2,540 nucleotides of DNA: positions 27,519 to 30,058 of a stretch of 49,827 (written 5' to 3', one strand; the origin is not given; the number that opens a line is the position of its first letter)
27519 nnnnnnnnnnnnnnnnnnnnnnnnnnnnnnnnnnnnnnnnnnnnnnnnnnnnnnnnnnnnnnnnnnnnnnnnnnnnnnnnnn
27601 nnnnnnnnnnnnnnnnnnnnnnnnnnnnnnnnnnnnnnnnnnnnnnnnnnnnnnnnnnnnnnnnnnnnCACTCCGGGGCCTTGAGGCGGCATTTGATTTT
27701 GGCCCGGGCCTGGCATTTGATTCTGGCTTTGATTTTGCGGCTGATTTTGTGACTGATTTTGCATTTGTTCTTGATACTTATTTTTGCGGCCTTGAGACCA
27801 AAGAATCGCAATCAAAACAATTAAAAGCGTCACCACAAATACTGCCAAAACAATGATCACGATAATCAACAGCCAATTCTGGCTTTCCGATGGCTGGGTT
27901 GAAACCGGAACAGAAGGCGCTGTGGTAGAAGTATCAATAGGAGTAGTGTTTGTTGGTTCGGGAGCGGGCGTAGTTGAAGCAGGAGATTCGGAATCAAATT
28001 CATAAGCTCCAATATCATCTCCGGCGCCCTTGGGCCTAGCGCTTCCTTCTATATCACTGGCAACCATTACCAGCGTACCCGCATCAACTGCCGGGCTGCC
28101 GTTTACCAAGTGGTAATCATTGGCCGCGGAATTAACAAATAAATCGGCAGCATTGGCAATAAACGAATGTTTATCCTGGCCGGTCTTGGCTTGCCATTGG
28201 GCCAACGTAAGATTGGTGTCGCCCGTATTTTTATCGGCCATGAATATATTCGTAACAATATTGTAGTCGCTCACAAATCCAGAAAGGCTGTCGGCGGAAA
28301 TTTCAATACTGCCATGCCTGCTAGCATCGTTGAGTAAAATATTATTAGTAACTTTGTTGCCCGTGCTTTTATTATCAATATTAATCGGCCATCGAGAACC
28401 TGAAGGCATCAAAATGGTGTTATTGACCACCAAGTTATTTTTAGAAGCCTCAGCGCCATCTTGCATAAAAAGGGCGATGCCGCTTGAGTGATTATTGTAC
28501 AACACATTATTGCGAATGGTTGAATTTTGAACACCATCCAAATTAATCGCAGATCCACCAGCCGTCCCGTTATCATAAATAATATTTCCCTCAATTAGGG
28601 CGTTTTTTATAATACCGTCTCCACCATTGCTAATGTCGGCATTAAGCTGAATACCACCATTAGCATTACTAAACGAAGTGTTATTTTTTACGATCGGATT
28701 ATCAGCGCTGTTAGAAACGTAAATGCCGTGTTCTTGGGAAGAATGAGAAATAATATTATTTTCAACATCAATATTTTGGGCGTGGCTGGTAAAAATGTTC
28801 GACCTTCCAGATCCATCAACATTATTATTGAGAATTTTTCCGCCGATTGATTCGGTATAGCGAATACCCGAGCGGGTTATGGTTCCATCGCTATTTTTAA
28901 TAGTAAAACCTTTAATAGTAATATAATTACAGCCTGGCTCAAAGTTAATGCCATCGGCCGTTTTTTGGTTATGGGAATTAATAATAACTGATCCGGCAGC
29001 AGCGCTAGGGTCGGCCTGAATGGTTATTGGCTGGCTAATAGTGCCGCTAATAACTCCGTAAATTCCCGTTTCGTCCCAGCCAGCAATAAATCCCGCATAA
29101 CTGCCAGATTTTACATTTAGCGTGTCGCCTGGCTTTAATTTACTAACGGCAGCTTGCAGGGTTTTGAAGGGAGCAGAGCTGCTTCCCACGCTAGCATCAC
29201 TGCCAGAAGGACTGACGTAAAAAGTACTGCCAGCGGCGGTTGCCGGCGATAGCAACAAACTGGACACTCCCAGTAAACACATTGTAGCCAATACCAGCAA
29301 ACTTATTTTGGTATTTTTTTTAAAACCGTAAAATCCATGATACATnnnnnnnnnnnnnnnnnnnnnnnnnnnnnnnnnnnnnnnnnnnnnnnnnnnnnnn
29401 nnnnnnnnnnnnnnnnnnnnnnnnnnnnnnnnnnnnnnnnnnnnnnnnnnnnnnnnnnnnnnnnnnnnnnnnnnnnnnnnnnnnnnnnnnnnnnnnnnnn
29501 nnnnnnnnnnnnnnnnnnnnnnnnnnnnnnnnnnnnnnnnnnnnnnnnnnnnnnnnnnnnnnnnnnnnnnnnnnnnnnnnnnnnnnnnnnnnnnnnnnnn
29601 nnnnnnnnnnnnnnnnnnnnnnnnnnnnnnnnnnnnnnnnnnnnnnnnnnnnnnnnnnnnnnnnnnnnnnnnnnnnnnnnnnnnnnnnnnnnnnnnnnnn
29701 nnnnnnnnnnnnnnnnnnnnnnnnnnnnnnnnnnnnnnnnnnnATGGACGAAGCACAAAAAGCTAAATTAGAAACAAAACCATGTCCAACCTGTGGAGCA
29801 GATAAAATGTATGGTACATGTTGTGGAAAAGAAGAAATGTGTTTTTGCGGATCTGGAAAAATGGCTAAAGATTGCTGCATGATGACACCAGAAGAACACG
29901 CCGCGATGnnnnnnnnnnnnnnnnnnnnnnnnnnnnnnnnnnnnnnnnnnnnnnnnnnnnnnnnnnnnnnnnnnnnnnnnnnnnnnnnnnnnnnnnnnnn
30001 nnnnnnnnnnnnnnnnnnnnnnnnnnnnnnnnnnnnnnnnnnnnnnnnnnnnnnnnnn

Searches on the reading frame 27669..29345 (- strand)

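Call 47: search_protein_families(library=pfam, proteins=[window:27669-29345:-], max_evalue=0.001)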
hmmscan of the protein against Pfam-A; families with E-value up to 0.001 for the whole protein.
window:27669-29345:- (559 aa): 5 families
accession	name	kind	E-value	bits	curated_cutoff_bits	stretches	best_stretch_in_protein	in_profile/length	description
PF13229.12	Beta_helix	-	3.4e-14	53.2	25.9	2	127-237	43-147/158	Right handed beta helix region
PF05048.19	NosD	-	3.9e-11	43.2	23.6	1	117-237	25-136/212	Periplasmic copper-binding protein (NosD)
PF07602.17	DUF1565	-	1.2e-08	35.1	20.3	1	47-255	2-228/257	Protein of unknown function (DUF1565)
PF15102.11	TMEM154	-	0.00011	22.5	30.3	1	458-537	30-109/153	TMEM154 protein family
PF16118.10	DUF4834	-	0.00026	22.3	27.8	1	493-542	7-56/99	Domain of unknown function (DUF4834)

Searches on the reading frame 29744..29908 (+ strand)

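Call 47: search_protein_families(library=pfam, proteins=[window:29744-29908:+], max_evalue=0.001)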
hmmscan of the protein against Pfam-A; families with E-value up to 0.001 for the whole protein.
window:29744-29908:+ (55 aa): 1 family
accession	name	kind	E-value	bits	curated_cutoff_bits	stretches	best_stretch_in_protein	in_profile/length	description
PF02810.21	SEC-C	-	0.00014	22.1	20.4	1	31-46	3-18/19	SEC-C motif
